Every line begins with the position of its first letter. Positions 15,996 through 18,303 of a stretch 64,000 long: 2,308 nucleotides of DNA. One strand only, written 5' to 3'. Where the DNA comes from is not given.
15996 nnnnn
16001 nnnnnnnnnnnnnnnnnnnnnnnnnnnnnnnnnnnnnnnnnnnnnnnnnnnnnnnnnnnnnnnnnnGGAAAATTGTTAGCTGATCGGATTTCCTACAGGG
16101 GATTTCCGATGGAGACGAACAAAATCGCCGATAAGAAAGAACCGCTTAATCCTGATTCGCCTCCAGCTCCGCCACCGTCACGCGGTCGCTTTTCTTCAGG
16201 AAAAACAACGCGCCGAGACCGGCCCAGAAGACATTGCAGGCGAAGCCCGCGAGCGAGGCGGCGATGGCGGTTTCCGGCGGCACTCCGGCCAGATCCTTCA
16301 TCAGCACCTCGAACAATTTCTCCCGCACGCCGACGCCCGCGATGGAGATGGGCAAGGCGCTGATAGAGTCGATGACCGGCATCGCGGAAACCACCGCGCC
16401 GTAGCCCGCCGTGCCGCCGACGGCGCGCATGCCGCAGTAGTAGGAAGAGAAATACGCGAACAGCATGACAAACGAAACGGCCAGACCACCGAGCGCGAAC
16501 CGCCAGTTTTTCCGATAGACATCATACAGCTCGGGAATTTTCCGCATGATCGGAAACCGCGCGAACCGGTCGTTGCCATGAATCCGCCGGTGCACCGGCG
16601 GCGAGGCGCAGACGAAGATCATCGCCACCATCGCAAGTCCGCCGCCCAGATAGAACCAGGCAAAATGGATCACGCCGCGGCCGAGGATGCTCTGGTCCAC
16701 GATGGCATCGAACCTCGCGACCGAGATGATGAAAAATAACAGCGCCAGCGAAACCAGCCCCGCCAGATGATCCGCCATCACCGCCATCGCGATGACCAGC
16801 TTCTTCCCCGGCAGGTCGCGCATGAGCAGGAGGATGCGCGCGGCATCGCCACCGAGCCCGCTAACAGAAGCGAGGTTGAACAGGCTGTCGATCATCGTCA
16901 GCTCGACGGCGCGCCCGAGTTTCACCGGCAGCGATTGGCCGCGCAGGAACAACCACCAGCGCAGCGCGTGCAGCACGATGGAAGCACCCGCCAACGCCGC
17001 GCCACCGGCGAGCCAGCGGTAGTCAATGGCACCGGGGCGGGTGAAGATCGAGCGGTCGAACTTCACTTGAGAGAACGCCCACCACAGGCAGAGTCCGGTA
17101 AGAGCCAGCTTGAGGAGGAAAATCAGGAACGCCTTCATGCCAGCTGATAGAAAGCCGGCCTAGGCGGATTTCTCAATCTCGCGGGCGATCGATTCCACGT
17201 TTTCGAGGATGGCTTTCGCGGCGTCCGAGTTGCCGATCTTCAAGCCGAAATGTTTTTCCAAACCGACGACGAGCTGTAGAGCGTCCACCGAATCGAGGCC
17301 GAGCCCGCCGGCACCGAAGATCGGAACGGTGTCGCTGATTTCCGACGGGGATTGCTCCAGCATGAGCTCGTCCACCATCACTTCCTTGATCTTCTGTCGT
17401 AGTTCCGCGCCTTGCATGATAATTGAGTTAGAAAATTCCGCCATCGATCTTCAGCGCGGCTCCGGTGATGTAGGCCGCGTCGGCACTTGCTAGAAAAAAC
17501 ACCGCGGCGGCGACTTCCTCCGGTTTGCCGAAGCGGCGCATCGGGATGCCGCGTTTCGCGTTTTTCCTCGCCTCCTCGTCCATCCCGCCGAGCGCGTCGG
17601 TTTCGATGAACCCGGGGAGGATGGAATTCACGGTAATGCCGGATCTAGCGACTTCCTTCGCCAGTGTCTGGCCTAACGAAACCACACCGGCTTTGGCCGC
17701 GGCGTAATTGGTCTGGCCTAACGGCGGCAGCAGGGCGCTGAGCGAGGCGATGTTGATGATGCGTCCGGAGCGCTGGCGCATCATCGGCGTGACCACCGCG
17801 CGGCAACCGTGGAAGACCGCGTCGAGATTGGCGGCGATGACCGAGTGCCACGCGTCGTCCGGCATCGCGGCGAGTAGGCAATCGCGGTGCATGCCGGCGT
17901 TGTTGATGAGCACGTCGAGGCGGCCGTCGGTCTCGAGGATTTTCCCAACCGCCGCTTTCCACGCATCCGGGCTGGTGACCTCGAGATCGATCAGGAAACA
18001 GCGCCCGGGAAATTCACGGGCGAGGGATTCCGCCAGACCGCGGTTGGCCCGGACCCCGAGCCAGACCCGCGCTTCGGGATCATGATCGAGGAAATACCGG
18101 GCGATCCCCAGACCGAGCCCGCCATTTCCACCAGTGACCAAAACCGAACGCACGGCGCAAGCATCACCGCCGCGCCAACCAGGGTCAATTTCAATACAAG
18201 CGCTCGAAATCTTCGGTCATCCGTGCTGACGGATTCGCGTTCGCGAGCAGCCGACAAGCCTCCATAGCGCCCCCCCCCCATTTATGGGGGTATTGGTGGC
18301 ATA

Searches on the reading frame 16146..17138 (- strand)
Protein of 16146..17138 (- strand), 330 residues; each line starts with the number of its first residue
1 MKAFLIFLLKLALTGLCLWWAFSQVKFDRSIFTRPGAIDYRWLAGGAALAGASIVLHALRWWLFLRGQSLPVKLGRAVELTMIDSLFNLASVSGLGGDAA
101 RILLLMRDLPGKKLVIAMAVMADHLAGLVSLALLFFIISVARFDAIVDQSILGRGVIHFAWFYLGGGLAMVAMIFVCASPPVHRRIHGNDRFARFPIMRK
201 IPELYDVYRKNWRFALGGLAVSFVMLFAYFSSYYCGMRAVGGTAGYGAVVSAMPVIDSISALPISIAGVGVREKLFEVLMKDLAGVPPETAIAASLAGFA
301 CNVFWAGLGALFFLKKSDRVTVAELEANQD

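Call 27: search_protein_families(library=pfam, proteins=[window:16146-17138:-], max_evalue=0.001)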
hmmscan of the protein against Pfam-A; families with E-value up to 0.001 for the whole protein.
window:16146-17138:- (330 aa): 1 family
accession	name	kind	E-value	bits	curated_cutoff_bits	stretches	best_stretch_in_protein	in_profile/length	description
PF03706.18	LPG_synthase_TM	-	2.1e-34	119.8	33.4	1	8-303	2-295/302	Lysylphosphatidylglycerol synthase TM region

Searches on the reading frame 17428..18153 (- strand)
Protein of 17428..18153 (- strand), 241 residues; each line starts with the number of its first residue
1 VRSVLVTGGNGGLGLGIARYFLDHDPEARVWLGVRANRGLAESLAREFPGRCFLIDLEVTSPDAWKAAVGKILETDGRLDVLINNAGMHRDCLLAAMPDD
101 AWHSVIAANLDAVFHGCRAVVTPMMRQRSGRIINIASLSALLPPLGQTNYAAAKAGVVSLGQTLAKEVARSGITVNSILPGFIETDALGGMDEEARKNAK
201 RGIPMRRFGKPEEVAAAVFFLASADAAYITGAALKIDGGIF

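Call 27: search_protein_families(library=pfam, proteins=[window:17428-18153:-], max_evalue=0.001)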
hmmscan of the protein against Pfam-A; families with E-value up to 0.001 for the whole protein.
window:17428-18153:- (241 aa): 3 families
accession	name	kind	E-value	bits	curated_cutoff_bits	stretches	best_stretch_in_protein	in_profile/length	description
PF13561.12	adh_short_C2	-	2.2e-53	181.7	27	1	11-240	6-235/236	Enoyl-(Acyl carrier protein) reductase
PF00106.31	adh_short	-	6.5e-48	163.3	26.6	1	3-191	2-190/195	short chain dehydrogenase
PF08659.16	KR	-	5.9e-14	52.8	22.6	1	4-177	3-172/180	KR domain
